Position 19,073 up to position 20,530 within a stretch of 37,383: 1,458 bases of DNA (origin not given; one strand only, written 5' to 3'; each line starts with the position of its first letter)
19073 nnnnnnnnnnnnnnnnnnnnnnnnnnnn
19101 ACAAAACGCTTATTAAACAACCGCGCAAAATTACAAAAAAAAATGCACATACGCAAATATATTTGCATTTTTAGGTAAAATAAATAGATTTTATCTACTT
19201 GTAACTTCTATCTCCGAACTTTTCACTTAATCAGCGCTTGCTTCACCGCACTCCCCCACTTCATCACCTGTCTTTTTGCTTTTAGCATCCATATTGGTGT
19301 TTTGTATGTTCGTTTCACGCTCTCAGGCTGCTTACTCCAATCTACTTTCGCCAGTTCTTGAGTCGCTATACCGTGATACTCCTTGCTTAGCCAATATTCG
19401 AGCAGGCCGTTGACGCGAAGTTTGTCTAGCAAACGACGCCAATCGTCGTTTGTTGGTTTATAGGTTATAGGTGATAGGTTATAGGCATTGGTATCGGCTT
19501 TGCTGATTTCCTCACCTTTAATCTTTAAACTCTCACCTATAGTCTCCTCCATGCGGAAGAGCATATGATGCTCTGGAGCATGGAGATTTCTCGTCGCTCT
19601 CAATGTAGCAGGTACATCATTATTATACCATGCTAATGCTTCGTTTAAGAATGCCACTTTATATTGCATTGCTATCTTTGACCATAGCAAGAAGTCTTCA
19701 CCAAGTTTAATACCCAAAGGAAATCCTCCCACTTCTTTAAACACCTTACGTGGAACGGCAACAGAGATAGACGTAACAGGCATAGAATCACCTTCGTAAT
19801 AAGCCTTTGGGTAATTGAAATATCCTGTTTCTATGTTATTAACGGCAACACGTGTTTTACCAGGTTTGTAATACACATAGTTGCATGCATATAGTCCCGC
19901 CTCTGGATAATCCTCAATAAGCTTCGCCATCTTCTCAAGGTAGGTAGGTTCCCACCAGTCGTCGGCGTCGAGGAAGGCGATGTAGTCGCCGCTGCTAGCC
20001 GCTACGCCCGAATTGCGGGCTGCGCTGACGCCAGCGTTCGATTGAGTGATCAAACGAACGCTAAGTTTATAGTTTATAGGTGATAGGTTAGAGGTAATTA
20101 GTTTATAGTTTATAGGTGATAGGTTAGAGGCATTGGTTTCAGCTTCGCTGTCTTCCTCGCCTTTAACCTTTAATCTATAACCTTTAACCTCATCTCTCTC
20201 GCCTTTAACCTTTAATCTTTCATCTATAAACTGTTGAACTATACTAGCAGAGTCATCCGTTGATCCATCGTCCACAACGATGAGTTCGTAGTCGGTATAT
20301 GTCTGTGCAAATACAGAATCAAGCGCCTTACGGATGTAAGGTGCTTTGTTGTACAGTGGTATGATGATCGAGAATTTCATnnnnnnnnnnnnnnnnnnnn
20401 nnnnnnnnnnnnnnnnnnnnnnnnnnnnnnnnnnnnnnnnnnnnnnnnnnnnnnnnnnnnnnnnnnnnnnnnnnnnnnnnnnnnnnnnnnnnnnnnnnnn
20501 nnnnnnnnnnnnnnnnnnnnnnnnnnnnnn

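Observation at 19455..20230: Short palindromic elements with a conserved 33-nt core inserted in-frame in coding genes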

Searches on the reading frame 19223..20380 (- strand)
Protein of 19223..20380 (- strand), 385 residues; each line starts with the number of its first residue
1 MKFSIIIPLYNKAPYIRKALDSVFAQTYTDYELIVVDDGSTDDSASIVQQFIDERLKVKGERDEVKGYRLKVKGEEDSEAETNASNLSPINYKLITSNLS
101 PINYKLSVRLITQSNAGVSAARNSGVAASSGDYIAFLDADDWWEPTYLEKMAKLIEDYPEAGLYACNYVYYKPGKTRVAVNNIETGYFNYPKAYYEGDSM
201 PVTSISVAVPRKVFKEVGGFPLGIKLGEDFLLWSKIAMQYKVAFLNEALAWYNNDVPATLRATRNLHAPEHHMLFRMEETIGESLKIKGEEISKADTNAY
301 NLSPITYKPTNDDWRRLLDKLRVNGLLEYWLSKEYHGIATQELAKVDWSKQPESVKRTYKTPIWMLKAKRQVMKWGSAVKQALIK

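Call 12: find_encoding_contigs(protein=window:19223-20380:-, flank=10000, max_places=6)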
Protein window:19223-20380:- (385 aa): no gene with exactly this product is on record in the collection.
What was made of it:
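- Tried and rejected: Not on record (call 12).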

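Call 15: search_protein_families(library=pfam, proteins=[window:19223-20380:-])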
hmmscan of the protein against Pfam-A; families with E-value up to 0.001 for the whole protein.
window:19223-20380:- (385 aa): 5 families
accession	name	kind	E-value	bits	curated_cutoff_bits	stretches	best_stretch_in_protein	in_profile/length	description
PF00535.33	Glycos_transf_2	-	1.7e-37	129.4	23.3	2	4-59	1-56/168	Glycosyl transferase family 2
PF10111.15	Glyco_tranf_2_2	-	1.2e-16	61.5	27.3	2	98-161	49-117/276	Glycosyltransferase like family 2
PF13641.12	Glyco_tranf_2_3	-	8.1e-13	49.3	27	2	107-253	59-212/230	Glycosyltransferase like family 2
PF13632.12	Glyco_trans_2_3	-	5.8e-09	36.5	27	1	133-264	1-133/198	Glycosyl transferase family group 2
PF13506.12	Glyco_transf_21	-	2.7e-06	27.4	21.7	1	124-251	24-153/174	Glycosyl transferase family 21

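Call 17: find_homologous_proteins(query=window:19223-20380:-, max_evalue=1e-20)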
Query window:19223-20380:- (385 aa): 6928 proteins with E <= 1e-20 among 8000 candidates; the best 120 are listed.
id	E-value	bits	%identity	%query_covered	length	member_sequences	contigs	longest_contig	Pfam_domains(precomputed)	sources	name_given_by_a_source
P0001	3.5e-257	871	100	100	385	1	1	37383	PF13632.13,PF10111.15,PF13506.14,PF13641.13,PF00535.33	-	-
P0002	8.0e-198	675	81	100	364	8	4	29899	PF13632.13,PF10111.15,PF13506.14,PF13641.13,PF00535.33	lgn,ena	-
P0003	8.3e-196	669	80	100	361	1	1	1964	PF13632.13,PF10111.15,PF13506.14,PF13641.13,PF00535.33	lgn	-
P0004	1.4e-194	665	78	100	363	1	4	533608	PF13632.13,PF10111.15,PF13506.14,PF13641.13,PF00535.33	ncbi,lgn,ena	-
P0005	2.1e-193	661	78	100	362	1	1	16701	PF13632.13,PF10111.15,PF13506.14,PF13641.13,PF00535.33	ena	-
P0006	1.4e-192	658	78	100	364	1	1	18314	PF13632.13,PF10111.15,PF13506.14,PF13641.13,PF00535.33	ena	-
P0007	6.7e-192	656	78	100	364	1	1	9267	PF10111.15,PF13641.13,PF00535.33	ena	-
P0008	3.6e-191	653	77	100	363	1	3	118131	PF13632.13,PF10111.15,PF13506.14,PF13641.13,PF00535.33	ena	-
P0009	8.6e-189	645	77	100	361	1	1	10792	PF13632.13,PF10111.15,PF13506.14,PF13641.13,PF00535.33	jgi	jgi:glycosyltransferase involved in cell wall biosynthesis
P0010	2.7e-187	641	75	100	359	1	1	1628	PF13632.13,PF10111.15,PF13506.14,PF13641.13,PF00535.33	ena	-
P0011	3.9e-186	637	76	100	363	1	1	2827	PF13632.13,PF10111.15,PF13506.14,PF13641.13,PF00535.33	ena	-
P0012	1.4e-184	632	76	100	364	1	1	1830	PF13632.13,PF10111.15,PF13506.14,PF13641.13,PF00535.33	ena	-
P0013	1.3e-182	625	73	100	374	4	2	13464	PF10111.15,PF13506.14,PF13641.13,PF00535.33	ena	-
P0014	1.6e-182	625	75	100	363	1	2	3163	PF13632.13,PF10111.15,PF13506.14,PF13641.13,PF00535.33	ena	-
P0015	1.7e-181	621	73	100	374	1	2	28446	PF10111.15,PF13506.14,PF13641.13,PF00535.33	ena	-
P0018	1.4e-180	618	72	99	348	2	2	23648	PF13632.13,PF10111.15,PF13506.14,PF13641.13,PF00535.33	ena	-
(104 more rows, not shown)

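Call 51: find_encoding_contigs(protein=P0004, flank=10000, max_places=3)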
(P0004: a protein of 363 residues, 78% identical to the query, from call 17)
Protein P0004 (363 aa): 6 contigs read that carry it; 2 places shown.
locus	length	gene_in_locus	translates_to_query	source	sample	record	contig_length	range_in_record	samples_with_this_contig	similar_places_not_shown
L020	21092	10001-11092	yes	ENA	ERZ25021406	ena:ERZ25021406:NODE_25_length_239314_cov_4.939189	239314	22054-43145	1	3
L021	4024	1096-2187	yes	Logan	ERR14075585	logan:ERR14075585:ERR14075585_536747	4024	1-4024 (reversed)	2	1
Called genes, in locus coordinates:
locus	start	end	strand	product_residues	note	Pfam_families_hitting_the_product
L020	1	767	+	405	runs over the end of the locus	PF00501:AMP-binding, PF13193:AMP-binding_C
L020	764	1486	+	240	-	PF00106:adh_short, PF08659:KR, PF13561:adh_short_C2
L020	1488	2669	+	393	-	PF01041:DegT_DnrJ_EryC1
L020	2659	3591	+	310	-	PF00535:Glycos_transf_2, PF13641:Glyco_tranf_2_3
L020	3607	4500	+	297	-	PF04230:PS_pyruv_trans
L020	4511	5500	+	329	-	PF00535:Glycos_transf_2, PF10111:Glyco_tranf_2_2, PF13641:Glyco_tranf_2_3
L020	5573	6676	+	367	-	PF01370:Epimerase, PF04321:RmlD_sub_bind, PF16363:GDP_Man_Dehyd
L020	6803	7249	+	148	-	PF13366:PDDEXK_3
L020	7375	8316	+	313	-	PF01370:Epimerase, PF04321:RmlD_sub_bind (faint), PF16363:GDP_Man_Dehyd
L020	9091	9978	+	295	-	PF00535:Glycos_transf_2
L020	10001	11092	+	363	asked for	PF00535:Glycos_transf_2, PF10111:Glyco_tranf_2_2 (weak), PF13506:Glyco_transf_21 (faint), PF13641:Glyco_tranf_2_3, PF10111:Glyco_tranf_2_2 (weak), PF13632:Glyco_trans_2_3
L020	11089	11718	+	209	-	PF25087:GMPPB_C (faint), PF00132:Hexapep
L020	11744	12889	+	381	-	PF02350:Epimerase_2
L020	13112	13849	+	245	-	PF05704:Caps_synth, PF12919:TcdA_TcdB (faint), PF04488:Gly_transf_sug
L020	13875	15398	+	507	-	PF03901:Glyco_transf_22 (weak), PF13231:PMT_2 (weak)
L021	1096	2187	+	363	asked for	PF00535:Glycos_transf_2, PF10111:Glyco_tranf_2_2 (weak), PF13506:Glyco_transf_21 (faint), PF13641:Glyco_tranf_2_3, PF10111:Glyco_tranf_2_2 (weak), PF13632:Glyco_trans_2_3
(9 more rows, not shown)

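Call 52: find_encoding_contigs(protein=P0018, flank=10000, max_places=2)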
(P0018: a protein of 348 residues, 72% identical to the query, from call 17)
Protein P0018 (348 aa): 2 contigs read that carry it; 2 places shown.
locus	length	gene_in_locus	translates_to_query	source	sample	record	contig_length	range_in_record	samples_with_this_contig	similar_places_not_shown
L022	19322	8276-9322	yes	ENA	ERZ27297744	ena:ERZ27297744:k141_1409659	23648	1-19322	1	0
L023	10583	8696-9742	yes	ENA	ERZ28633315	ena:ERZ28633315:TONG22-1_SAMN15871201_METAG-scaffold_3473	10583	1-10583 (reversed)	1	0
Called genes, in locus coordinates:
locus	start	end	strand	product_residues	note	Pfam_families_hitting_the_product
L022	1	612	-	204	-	?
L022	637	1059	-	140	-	-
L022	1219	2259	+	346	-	PF01073:3Beta_HSD, PF01370:Epimerase, PF02719:Polysacc_synt_2, PF04321:RmlD_sub_bind, PF16363:GDP_Man_Dehyd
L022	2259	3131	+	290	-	PF14305:ATPgrasp_TupA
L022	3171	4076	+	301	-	-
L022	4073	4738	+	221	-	PF00132:Hexapep, PF14602:Hexapep_2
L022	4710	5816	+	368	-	PF14307:Glyco_tran_WbsX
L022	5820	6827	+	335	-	PF00535:Glycos_transf_2, PF10111:Glyco_tranf_2_2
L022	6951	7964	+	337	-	PF00535:Glycos_transf_2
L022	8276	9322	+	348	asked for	PF00535:Glycos_transf_2, PF10111:Glyco_tranf_2_2, PF13506:Glyco_transf_21, PF13641:Glyco_tranf_2_3, PF13632:Glyco_trans_2_3 (weak)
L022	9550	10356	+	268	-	PF04488:Gly_transf_sug, PF05704:Caps_synth (faint)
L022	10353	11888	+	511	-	-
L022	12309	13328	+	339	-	PF13439:Glyco_transf_4, PF13579:Glyco_trans_4_4, PF13477:Glyco_trans_4_2, PF13692:Glyco_trans_1_4, PF00534:Glycos_transf_1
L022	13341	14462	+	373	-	PF13480:Acetyltransf_6, PF02388:FemAB (weak)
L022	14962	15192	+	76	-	-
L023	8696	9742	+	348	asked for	PF00535:Glycos_transf_2, PF10111:Glyco_tranf_2_2, PF13506:Glyco_transf_21, PF13641:Glyco_tranf_2_3, PF13632:Glyco_trans_2_3 (weak)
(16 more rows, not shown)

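Call 54: search_protein_representatives(protein=window:19223-20380:-)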
Query: 385 residues. Proteins with E-value up to 0.001 (for the whole library): 365444; up to 1e-10: 138069; up to 1e-30: 2010. The best 150 are listed.
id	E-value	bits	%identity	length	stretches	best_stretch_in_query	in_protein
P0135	8.7e-139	479.2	75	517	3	96-279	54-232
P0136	5.3e-97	341.7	60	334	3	107-281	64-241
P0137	1.3e-95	337.1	60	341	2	104-382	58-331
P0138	1.2e-92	327.3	40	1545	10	107-250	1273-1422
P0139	5.3e-84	298.9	54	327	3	108-278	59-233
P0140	4.6e-83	295.8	51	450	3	107-278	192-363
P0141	9.2e-80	285.0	51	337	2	107-383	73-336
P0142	1.8e-78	280.7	51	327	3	105-278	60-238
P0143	4.2e-77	276.2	44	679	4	108-256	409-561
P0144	1.2e-74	268.1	53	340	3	108-278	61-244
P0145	2.3e-74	267.2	51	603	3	105-277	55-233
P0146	2.2e-73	264.0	33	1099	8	109-243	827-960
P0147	3.0e-73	263.5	38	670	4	107-306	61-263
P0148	1.5e-72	261.2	64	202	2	108-249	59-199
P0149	1.6e-72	261.2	53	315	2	104-348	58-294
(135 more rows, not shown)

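Call 58: predict_structure(alignment_id=A4)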
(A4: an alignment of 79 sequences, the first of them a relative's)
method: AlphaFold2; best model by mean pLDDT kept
length: 385 residues; sequences in the alignment: 79
mean_pLDDT: 61.9   pTM: 0.53
mean pLDDT of the five models: 61.9, 59.5, 51.0, 50.7, 48.4
residues with pLDDT >= 90: 16; 70-90: 161; 50-70: 91; < 50: 117
segments of 3 or more residues with pLDDT < 50: 58-104, 172-186, 225-229, 262-309
pLDDT, mean of each block of 10 residues (from residue 1): 86 85 88 85 84 61 26 26 27 34 60 75 78 84 89 87 69 44 47 71 60 71 51 61 75 66 39 44 30 28 36 56 58 64 75 73 73 80 79
secondary structure, 60 per line:
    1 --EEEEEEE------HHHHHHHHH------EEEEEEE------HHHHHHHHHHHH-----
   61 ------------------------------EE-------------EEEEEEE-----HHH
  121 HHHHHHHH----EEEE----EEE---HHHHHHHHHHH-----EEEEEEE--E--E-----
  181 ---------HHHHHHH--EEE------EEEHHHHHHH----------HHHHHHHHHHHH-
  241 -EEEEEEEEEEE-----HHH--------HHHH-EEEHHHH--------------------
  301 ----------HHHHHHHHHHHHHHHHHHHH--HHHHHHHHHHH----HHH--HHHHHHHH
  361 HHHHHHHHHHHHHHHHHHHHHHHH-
elements in order: E3-9 H16-24 E31-37 H44-55 E106-112 H118-128 E133-136 E141-143 H147-157 E163-169 H190-196 E199-201 E208-210 H211-217 H228-239 E242-252 H269-272 E274-276 H277-280 H311-330 H333-343 H353-384
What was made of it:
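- Site 1 lies between helix 44-55 and strand 106-112 (call 58). The inserts are predicted to be disordered (call 58).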

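Call 84: search_solved_structures(query=window:19223-20380:-, max_evalue=0.00001, show_alignments=2)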
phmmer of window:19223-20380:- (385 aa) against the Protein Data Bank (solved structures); distinct sequences matched with E-value up to 0.00001: 20.
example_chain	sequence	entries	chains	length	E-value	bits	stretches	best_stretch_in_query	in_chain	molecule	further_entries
5hea_A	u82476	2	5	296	7e-24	87.9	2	108-267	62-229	Putative glycosyltransferase (GalT1)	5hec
2z87_A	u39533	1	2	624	8.2e-22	81.1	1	4-51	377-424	Chondroitin synthase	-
2z86_A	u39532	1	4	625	8.3e-22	81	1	4-51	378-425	Chondroitin synthase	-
3bcv_A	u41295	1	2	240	4.2e-13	52.4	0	107-194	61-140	Putative glycosyltransferase protein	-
1h7l_A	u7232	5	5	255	1e-12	51.1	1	2-69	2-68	SPORE COAT POLYSACCHARIDE BIOSYNTHESIS PROTEIN SPSA | PROTEIN (SPORE COAT POLYSACCHARIDE BIOSYNTHESIS PROTEIN SPSA)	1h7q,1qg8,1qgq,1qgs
8vh7_A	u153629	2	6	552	6.2e-11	45.3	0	4-58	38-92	Heparosan synthase B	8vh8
8viw_A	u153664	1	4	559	6.5e-11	45.2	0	4-58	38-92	Heparosan synthase B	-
6p61_A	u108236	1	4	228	3e-10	43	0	112-169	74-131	Glycosyltransferase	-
5tze_C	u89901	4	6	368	4.4e-10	42.5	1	1-56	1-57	Glycosyl transferase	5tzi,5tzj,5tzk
5tz8_A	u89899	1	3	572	1.6e-09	40.6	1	1-54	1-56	Glycosyl transferase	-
9jma_A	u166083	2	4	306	1.8e-08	37.2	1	105-159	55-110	GalNAc(5)-diNAcBac-PP-undecaprenol beta-1,3-glucosyltransferase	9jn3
6yv7_B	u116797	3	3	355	1.8e-08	37.1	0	3-52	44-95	Glycosyl transferase, family 2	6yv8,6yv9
6yv7_A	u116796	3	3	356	1.8e-08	37.1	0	3-52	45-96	Glycosyl transferase, family 2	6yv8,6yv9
6h1j_A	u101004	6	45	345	1.2e-07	34.4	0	2-46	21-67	Probable ss-1,3-N-acetylglucosaminyltransferase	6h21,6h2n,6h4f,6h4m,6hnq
9omm_A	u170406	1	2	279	1.2e-06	31.2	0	3-63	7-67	Glycosyltransferase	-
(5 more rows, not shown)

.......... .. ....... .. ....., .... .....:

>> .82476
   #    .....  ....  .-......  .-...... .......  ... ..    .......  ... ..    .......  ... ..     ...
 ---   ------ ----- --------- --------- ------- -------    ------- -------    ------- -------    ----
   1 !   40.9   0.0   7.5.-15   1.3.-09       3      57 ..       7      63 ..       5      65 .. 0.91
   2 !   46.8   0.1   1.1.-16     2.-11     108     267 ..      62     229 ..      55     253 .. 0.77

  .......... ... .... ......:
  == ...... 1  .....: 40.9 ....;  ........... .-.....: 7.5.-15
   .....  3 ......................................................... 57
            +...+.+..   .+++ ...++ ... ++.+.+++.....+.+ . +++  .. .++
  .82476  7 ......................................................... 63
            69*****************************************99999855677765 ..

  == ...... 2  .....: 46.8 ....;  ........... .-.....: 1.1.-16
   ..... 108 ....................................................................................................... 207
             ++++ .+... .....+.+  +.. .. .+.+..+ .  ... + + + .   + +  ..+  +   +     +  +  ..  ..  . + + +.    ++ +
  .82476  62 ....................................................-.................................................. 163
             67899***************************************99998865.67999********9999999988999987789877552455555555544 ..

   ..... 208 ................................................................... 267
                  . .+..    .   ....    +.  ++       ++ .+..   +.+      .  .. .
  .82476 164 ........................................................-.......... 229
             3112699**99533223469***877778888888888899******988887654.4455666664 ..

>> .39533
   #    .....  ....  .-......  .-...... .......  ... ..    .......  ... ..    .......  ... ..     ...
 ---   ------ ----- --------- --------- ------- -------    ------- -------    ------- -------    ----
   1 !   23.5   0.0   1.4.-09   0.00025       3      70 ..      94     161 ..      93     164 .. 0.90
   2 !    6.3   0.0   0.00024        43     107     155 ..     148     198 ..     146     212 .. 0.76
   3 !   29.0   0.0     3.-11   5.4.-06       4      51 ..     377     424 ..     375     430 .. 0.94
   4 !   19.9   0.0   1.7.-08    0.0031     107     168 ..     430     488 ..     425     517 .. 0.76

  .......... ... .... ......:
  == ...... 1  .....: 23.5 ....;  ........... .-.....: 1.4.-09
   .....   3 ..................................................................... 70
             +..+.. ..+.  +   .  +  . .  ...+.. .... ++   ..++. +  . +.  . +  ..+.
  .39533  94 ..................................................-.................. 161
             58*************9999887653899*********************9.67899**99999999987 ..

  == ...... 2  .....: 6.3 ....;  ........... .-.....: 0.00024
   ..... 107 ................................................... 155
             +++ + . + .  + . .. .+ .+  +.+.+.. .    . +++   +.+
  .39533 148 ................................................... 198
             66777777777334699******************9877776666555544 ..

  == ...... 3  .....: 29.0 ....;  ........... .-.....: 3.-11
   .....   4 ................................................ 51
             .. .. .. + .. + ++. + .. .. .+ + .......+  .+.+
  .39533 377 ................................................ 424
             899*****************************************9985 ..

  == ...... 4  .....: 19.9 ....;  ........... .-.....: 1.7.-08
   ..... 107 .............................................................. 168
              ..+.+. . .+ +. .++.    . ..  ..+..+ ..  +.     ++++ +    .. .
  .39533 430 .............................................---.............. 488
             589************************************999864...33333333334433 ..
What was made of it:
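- In solved GT2 5hea, chain residues 63 and 62 abut where the query has residues 58-107 (call 84).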

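Call 86: fold_search(model_id=the predicted structure, library=pdb)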
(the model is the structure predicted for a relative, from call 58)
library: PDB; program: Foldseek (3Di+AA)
matches with E <= 10: 1013; with E <= 0.001: 252
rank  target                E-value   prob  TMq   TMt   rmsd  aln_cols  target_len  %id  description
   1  5hea_A                1.5e-13  1.00  0.38  0.52   7.9       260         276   24  CgT structure in hexamer (released 2016-08-31)
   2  8bz5_C                1.0e-11  1.00  0.39  0.26  15.7       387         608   18  Crystal structure of the L. monocytogenes RmlT in complex with HEPES (released 2023-12-27)
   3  8bz5_A                1.2e-11  1.00  0.39  0.26  15.7       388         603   16  Crystal structure of the L. monocytogenes RmlT in complex with HEPES (released 2023-12-27)
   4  6p61_C                1.9e-11  1.00  0.37  0.71   7.5       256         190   18  Structure of a Glycosyltransferase from Leptospira borgpetersenii serovar Hardjo-bovis (strain JB197) (released 2019-07-10)
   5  8bz7_B                1.9e-11  1.00  0.39  0.26  15.6       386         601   16  Crystal structure of the L. monocytogenes RmlT in complex with TDP-rhamnose (released 2023-12-27)
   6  8bz6_B                2.1e-11  1.00  0.38  0.25  15.8       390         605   17  Crystal structure of the L. monocytogenes RmlT in complex with UDP-glucose (released 2023-12-27)
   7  9gzk_E                2.4e-11  1.00  0.38  0.25  16.9       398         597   16  Crystal structure of the L. monocytogenes RmlT in complex with 4-RboP-(CH2)6NH2 (released 2024-12-18)
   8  8bz4_A                2.6e-11  1.00  0.39  0.26  14.9       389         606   17  Crystal structure of the apo form of the L. monocytogenes RmlT (released 2023-12-27)
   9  9omn_B                3.3e-11  1.00  0.37  0.51   7.8       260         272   18  WrtF fucosyltransferase - GDP-2-deoxy-2-fluoro-beta-L-fucose (released 2025-10-29)
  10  8viw_A                3.5e-11  1.00  0.38  0.28   7.5       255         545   23  Cryo-EM structure of heparosan synthase 2 from Pasteurella multocida with polysaccharide in the GlcNAc-T active site (released 2024-07-24)
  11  5tzi                  3.5e-11  1.00  0.36  0.41   7.7       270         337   17  Crystal structure of S. aureus TarS 1-349 (released 2017-01-04)
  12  6p61_A                3.7e-11  1.00  0.37  0.70   7.6       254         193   18  Structure of a Glycosyltransferase from Leptospira borgpetersenii serovar Hardjo-bovis (strain JB197) (released 2019-07-10)
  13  8bz7_E                4.0e-11  1.00  0.38  0.26  16.8       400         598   16  Crystal structure of the L. monocytogenes RmlT in complex with TDP-rhamnose (released 2023-12-27)
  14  9gzk_C                4.0e-11  1.00  0.38  0.26  16.5       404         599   16  Crystal structure of the L. monocytogenes RmlT in complex with 4-RboP-(CH2)6NH2 (released 2024-12-18)
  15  1h7q                  4.5e-11  1.00  0.37  0.58   7.5       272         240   20  dTDP-MANGANESE COMPLEX OF SPSA FROM BACILLUS SUBTILIS (released 2001-12-13)
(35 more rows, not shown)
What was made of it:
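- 19223..20380 (-): Host gene GT2a (family 2 glycosyltransferase), intact, carrying two inserts. GT-A fold confirmed by Foldseek (call 86).
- On Rickettsia palindromic elements (RPE): The inserts are low-confidence loops of a GT-A fold (calls 58, 84 and 86).
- The GT-A fold is confirmed (call 86).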
